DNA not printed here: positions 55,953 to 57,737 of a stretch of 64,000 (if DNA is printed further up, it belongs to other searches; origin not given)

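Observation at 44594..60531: Divergent 16-kb lipid/polyketide-like cluster: minimal dedicated FAS/PKS + LolA-type export + CrtI-like oxidoreductase, opposed to an enolase / PilZ / HD-GYP / B12-radical-SAM / AMP-ligase operon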

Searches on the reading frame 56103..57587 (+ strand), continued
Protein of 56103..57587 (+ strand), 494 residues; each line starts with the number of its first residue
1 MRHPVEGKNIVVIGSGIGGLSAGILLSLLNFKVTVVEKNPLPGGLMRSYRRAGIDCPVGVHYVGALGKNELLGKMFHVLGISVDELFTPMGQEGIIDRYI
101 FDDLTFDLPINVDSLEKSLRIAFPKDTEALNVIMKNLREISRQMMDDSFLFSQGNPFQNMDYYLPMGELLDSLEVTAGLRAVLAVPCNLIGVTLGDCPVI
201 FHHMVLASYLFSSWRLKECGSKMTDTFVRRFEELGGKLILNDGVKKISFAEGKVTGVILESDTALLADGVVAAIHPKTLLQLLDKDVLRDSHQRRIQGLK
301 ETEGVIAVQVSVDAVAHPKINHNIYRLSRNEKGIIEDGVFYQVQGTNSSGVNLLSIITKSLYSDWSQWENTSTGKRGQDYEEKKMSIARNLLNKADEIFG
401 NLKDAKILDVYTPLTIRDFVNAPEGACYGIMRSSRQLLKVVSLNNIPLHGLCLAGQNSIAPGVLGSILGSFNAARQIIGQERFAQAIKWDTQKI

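Call 33: search_protein_families(library=ncbifam, proteins=[L050:14025-15317:+, L050:15244-16557:+, L050:16569-18092:+, L050:18094-19239:+, L050:19261-20490:+, L050:3707-4969:+, L050:5050-5877:+, L050:371-1543:-, L050:2580-2996:+, L050:3281-3631:+], max_evalue=0.00001)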
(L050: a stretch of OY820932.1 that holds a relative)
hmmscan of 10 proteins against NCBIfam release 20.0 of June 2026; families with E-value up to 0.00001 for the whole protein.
L050:14025-15317:+ (430 aa): 23 families
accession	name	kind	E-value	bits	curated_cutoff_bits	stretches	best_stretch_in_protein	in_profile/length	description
TIGR03150.1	fabF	equivalog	8.5e-124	413.3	493.75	1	18-418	1-406/407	beta-ketoacyl-ACP synthase II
NF005589.0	PRK07314.1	subfamily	6.5e-122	407.2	387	1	17-421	3-412/413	beta-ketoacyl-ACP synthase II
NF006274.0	PRK08439.1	equivalog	9.7e-101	337.5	621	1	18-420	2-405/406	beta-ketoacyl-ACP synthase II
NF004970.0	PRK06333.1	subfamily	1.4e-98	330.5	525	1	17-422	3-423/424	beta-ketoacyl-ACP synthase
NF006587.0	PRK09116.1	equivalog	9.9e-87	291.3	470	1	18-421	2-407/408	beta-ketoacyl-ACP synthase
NF006434.0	PRK08722.1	equivalog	6.8e-86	288.7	759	1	17-420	3-413/414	beta-ketoacyl-ACP synthase II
NF006618.0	PRK09185.1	subfamily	1.1e-85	288.1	407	1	18-420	3-392/394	beta-ketoacyl-ACP synthase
NF005076.0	PRK06501.1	equivalog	7.4e-79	265.6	629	1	20-421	13-423/425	beta-ketoacyl-ACP synthase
NF005935.0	PRK07967.1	equivalog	1.2e-76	258.2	630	1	18-422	2-405/406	beta-ketoacyl-ACP synthase I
NF004618.0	PRK05952.1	equivalog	5.7e-76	255.9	455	1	71-420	39-382/384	beta-ketoacyl-ACP synthase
NF005916.1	PRK07910.1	equivalog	1.5e-73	248.1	560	1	10-421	4-418/418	KasA/KasB family beta-ketoacyl-ACP synthase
NF058662.1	cispenta_AmcF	equivalog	2.4e-65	221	325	1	20-419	2-368/369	cispentacin biosynthesis acyltransferase subunit AmcF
NF005490.0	PRK07103.1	equivalog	4.2e-56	190.8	445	1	17-420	3-412/414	polyketide beta-ketoacyl:acyl carrier protein synthase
NF045894.1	PKS_plus_SDR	equivalog_domain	2.2e-33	115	1740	1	135-388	128-386/1515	type I polyketide synthase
NF041183.1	Pks2_ls1_myc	equivalog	1.3e-27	95.2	2400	1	149-378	143-372/2086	sulfolipid-1 biosynthesis phthioceranic/hydroxyphthioceranic acid synthase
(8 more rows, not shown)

L050:15244-16557:+ (437 aa): 20 families
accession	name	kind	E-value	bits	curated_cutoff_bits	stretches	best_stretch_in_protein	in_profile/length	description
TIGR03150.1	fabF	equivalog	7.7e-88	294.9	493.75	1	33-432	2-406/407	beta-ketoacyl-ACP synthase II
NF005589.0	PRK07314.1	subfamily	2.3e-83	280.2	387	1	32-435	4-412/413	beta-ketoacyl-ACP synthase II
NF004970.0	PRK06333.1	subfamily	1.3e-69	235.1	525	1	32-436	4-423/424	beta-ketoacyl-ACP synthase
NF006274.0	PRK08439.1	equivalog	5e-61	206.7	621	1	32-434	2-405/406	beta-ketoacyl-ACP synthase II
NF006434.0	PRK08722.1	equivalog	5.6e-58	196.7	759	1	32-433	4-412/414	beta-ketoacyl-ACP synthase II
NF058662.1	cispenta_AmcF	equivalog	3.3e-49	167.8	325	1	34-433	2-368/369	cispentacin biosynthesis acyltransferase subunit AmcF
NF006587.0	PRK09116.1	equivalog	6.3e-46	156.9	470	1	32-434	2-406/408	beta-ketoacyl-ACP synthase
NF005935.0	PRK07967.1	equivalog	2.2e-42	145.4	630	1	33-436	3-405/406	beta-ketoacyl-ACP synthase I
NF005490.0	PRK07103.1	equivalog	4.8e-42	144.5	445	1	33-434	5-412/414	polyketide beta-ketoacyl:acyl carrier protein synthase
NF005916.1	PRK07910.1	equivalog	3.7e-41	141.4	560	1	33-434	13-417/418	KasA/KasB family beta-ketoacyl-ACP synthase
NF005076.0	PRK06501.1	equivalog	7e-38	130.6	629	2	172-434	155-422/425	beta-ketoacyl-ACP synthase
NF004618.0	PRK05952.1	equivalog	4.1e-36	124.7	455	1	32-434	2-382/384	beta-ketoacyl-ACP synthase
NF045894.1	PKS_plus_SDR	equivalog_domain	1.9e-24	85.4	1740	1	84-398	71-380/1515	type I polyketide synthase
NF006618.0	PRK09185.1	subfamily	7.3e-21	74.7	407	1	32-434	3-392/394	beta-ketoacyl-ACP synthase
TIGR02813.1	omega_3_PfaA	subfamily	3.5e-18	63.8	1010.1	1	166-399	180-414/2582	polyketide-type polyunsaturated fatty acid synthase PfaA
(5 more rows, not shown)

L050:16569-18092:+ (507 aa): 105 families (the best 25 are shown)
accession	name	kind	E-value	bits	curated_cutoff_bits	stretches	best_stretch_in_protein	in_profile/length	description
NF004837.0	PRK06187.1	subfamily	4.1e-140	467.5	476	1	2-505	9-523/531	long-chain-fatty-acid--CoA ligase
NF005307.0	PRK06839.1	equivalog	2e-136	455.6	748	1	2-504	3-493/496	o-succinylbenzoate--CoA ligase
NF052269.1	Staph_lig_FadD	equivalog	2.8e-120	402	650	1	5-505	4-494/499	long-chain-fatty-acid--CoA ligase FadD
NF006182.0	PRK08316.1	subfamily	4.1e-113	378.6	663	1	3-505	13-518/523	fatty acyl-CoA synthetase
NF002966.0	PRK03640.1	equivalog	6.7e-113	377.8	556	1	3-505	4-481/483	o-succinylbenzoate--CoA ligase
NF004797.0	PRK06145.1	equivalog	1.4e-105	353.5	850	1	2-503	3-494/499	acyl-CoA synthetase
NF005676.0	PRK07470.1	equivalog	2.5e-103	346.5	774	1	1-503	20-528/544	acyl-CoA synthetase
NF005702.0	PRK07514.1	subfamily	3.8e-103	345.5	558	1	14-506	16-502/506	malonyl-CoA synthase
NF006572.0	PRK09088.1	equivalog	1.6e-100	337.1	696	1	24-503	26-486/491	acyl-CoA synthetase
NF005857.1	PRK07786.1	exception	4.8e-95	319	733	1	7-503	15-511/513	fatty-acid--CoA ligase FadD5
NF004114.0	PRK05605.1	equivalog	9.2e-91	304.9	766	2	152-503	213-568/575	long-chain-fatty-acid--CoA ligase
NF005801.1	PRK07656.1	equivalog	1.1e-90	304.7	657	1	11-501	11-500/500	FadD3 family acyl-CoA ligase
NF006181.0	PRK08314.1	subfamily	4.9e-89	299.1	705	1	14-504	37-554/563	long-chain-fatty-acid--CoA ligase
NF009071.0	PRK12406.1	subfamily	6.2e-86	288.8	701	1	22-502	8-500/510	acyl-CoA synthetase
NF009233.0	PRK12583.1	subfamily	1.7e-85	287.5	832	2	155-503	196-549/558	fatty acid CoA ligase family protein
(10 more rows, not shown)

L050:18094-19239:+ (381 aa): 22 families
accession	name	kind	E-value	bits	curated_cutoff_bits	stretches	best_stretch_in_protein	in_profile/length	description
NF042972.1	AcrlCoAredClosAcrC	equivalog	6.3e-89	298.3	640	1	5-379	4-377/378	acryloyl-CoA reductase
NF045552.1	GlutCoADH_Des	equivalog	8.6e-78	262.2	470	1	7-375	6-376/387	glutaryl-CoA dehydrogenase Acd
NF008997.0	PRK12341.1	equivalog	9.8e-74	248.7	537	1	6-380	5-378/382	acyl-CoA dehydrogenase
NF058590.1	AcCoDHFadEBacil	equivalog_domain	7.8e-71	239.3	600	1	6-379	21-411/586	acyl-CoA dehydrogenase FadE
NF043006.1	CyhCrbnylCoADH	equivalog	5.1e-67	226.5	650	1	6-380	4-377/380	cyclohexane-1-carbonyl-CoA dehydrogenase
NF045652.1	ProlPCPDhRedW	equivalog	1.8e-59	201.4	650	1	12-378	6-373/376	L-prolyl-[peptidyl-carrier protein] dehydrogenase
TIGR03207.1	cyc_hxne_CoA_dh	equivalog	2.6e-59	200.8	575.35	1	8-377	3-370/372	cyclohexanecarboxyl-CoA dehydrogenase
NF042439.1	SulpropCoADesulf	equivalog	3.2e-57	194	600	1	18-378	5-370/379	3-sulfinopropanoyl-CoA desulfinase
NF053553.1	prodigi_MBC_PigA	equivalog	1.6e-55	188.8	500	1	11-378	10-379/381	prodigiosin MBC biosynthesis dehydrogenase PigA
NF002885.1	PRK03354.1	equivalog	2.3e-48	165.1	540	1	6-379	5-374/378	crotonobetainyl-CoA dehydrogenase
NF052270.1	Staph_DH_FadE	equivalog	1.8e-36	125.8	600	1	15-379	30-394/400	acyl-CoA dehydrogenase FadE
NF037942.1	ac_ACP_DH_MbtN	equivalog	1.6e-28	99.5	700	1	16-379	4-366/376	mycobactin biosynthesis acyl-ACP dehydrogenase MbtN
NF049984.1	Rv1679_FadE16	equivalog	8.9e-26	91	600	1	28-379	15-366/371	Rv1679 family acyl-CoA dehydrogenase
TIGR03203.1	pimD_small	equivalog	1e-25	90.7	652.7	1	7-358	5-356/378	pimeloyl-CoA dehydrogenase small subunit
TIGR03204.1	pimC_large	equivalog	7.9e-24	84.3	623.85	1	6-244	4-244/395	pimeloyl-CoA dehydrogenase large subunit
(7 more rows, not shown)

L050:19261-20490:+ (409 aa): 8 families
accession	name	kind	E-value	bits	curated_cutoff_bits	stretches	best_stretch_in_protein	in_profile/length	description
TIGR04072.2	rSAM_ladder_B12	equivalog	5.3e-13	48.4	360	1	73-256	88-280/443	lipid biosynthesis B12-binding/radical SAM protein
TIGR04013.1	B12_SAM_MJ_1487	hypoth_equivalog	5.4e-13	48.5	251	1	35-207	22-194/382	TIGR04013 family B12-binding domain/radical SAM domain-containing protein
TIGR03471.1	HpnJ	equivalog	1.8e-11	43.6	577.6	1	167-345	200-398/472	hopanoid biosynthesis associated radical SAM protein HpnJ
TIGR02026.1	BchE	equivalog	1.5e-10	40.5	481.35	1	149-379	178-430/497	magnesium-protoporphyrin IX monomethyl ester anaerobic oxidative cyclase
TIGR04367.1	HpnR_B12_rSAM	equivalog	3.1e-09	35.9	650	1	56-217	62-239/490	hopanoid C-3 methylase HpnR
TIGR04014.1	B12_SAM_MJ_0865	equivalog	1.6e-07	30.5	360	0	157-205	155-201/434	methyl-coenzyme M reductase glutamine C-methyltransferase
NF033070.1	rSAM_AprD4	equivalog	1.2e-06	27.7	500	0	289-368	343-423/456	AprD4 family radical SAM diol-dehydratase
NF038361.1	rSAM_Sden_1168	equivalog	5.2e-06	25.3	575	0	77-240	202-361/560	Sden_1168 family B12-binding radical SAM P-methyltransferase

L050:3707-4969:+ (420 aa): 1 family
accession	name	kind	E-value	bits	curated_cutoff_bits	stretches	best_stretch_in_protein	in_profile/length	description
NF053512.1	nitric_RR_NosR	exception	8.9e-20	71.1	400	1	257-416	194-351/422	response regulator c-di-GMP phosphodiesterase, NosR family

L050:5050-5877:+ (275 aa): 0 families

L050:371-1543:- (390 aa): 1 family
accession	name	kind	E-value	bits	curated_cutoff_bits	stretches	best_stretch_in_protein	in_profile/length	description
NF033592.1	transpos_IS4_1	equivalog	3.9e-47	161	115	1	20-304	60-332/332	IS4 family transposase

L050:2580-2996:+ (138 aa): 0 families

L050:3281-3631:+ (116 aa): 0 families

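Call 38: search_solved_structures(query=A1, max_evalue=0.001)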
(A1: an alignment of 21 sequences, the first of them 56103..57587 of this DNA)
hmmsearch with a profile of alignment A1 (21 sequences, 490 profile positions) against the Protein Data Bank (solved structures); distinct sequences matched with E-value up to 0.001: 256 (the best 60 are shown).
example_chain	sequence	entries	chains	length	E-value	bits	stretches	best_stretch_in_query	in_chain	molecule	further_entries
4dgk_A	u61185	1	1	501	5.7e-21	77.8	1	9-318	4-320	Phytoene dehydrogenase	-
4rep_A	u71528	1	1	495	1.1e-17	66.9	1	7-481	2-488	Gamma-carotene desaturase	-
3ka7_A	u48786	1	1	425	4.2e-15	58.4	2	8-87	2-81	Oxidoreductase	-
5mog_A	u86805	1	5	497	1.8e-14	56.4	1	5-326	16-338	Phytoene dehydrogenase, chloroplastic/chromoplastic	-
3nrn_A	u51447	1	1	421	2.7e-13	52.5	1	8-84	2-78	uncharacterized protein PF1083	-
3lxd_A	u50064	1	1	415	3.9e-11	45.3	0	217-273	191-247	FAD-dependent pyridine nucleotide-disulphide oxidoreductase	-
3urh_A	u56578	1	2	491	4.7e-11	45.1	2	7-43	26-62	Dihydrolipoyl dehydrogenase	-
2yg6_A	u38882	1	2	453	5.9e-11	44.7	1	6-81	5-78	PUTRESCINE OXIDASE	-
3nlc_A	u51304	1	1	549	9.3e-11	44.1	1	221-273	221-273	Uncharacterized protein VP0956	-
2i0z_A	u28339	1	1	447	4.2e-10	41.9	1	219-279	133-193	NAD(FAD)-utilizing dehydrogenases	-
1f8r_A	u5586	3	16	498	4.5e-10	41.8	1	4-50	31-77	L-AMINO ACID OXIDASE | L-amino-acid oxidase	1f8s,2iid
3rha_A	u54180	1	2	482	5.6e-10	41.5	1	4-120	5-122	Putrescine oxidase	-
4e0v_A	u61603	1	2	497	8.7e-10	40.9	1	4-50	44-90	L-amino-acid oxidase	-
2yg7_A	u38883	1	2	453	8.9e-10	40.8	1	6-81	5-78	PUTRESCINE OXIDASE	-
2yg3_A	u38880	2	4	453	9e-10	40.8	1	6-81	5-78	PUTRESCINE OXIDASE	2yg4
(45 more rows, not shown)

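Call 41: list_cluster_members(proteins=[P0242, P0243, P0244, P0246, P0249, P0254, P0272, P0274, P0276, P0277])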
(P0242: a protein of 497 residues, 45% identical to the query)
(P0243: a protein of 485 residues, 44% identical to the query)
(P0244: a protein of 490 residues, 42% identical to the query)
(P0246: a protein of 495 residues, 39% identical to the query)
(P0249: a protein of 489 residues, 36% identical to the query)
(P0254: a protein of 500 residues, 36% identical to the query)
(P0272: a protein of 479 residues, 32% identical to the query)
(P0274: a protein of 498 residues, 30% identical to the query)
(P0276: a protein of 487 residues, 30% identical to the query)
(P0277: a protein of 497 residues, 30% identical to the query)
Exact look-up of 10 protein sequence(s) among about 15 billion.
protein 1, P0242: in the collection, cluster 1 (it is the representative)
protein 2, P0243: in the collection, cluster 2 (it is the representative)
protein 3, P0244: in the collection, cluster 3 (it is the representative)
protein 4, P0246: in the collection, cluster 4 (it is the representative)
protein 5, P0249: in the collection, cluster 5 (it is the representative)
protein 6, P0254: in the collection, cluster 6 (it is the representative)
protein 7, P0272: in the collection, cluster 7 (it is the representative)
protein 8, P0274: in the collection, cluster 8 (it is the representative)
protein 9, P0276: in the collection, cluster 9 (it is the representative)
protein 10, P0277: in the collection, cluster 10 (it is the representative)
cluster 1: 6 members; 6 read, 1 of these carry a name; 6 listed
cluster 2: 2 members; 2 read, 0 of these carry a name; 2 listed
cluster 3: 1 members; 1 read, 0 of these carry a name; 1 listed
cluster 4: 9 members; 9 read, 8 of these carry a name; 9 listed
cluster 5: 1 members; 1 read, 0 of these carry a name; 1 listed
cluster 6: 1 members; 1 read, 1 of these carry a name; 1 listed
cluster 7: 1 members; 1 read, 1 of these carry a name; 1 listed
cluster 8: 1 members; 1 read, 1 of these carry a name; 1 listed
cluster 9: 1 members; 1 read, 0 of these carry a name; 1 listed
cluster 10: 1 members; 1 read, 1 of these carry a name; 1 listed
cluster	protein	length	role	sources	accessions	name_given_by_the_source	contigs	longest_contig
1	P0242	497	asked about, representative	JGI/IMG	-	-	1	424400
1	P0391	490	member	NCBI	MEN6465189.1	MAG: NAD(P)/FAD-dependent oxidoreductase [Syntrophaceae bacterium]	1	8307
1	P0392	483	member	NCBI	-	-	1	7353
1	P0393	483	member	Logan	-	-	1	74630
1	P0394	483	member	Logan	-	-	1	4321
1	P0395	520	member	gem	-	-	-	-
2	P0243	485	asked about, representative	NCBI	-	-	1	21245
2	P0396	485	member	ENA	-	-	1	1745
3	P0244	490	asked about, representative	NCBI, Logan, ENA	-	-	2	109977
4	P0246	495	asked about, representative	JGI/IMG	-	all-trans-retinol 13,14-reductase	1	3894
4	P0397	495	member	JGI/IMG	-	phytoene dehydrogenase-like protein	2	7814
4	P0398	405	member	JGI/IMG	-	phytoene dehydrogenase-like protein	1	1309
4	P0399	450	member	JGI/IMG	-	phytoene dehydrogenase-like protein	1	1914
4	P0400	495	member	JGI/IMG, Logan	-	phytoene dehydrogenase-like protein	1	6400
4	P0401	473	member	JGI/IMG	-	phytoene dehydrogenase-like protein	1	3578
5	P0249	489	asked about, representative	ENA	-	-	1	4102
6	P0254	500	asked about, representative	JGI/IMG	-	phytoene dehydrogenase-like protein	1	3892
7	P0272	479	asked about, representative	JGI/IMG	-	phytoene dehydrogenase-like protein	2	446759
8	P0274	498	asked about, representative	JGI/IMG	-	all-trans-retinol 13,14-reductase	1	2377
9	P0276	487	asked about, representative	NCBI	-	-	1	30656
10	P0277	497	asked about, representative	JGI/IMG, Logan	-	all-trans-retinol 13,14-reductase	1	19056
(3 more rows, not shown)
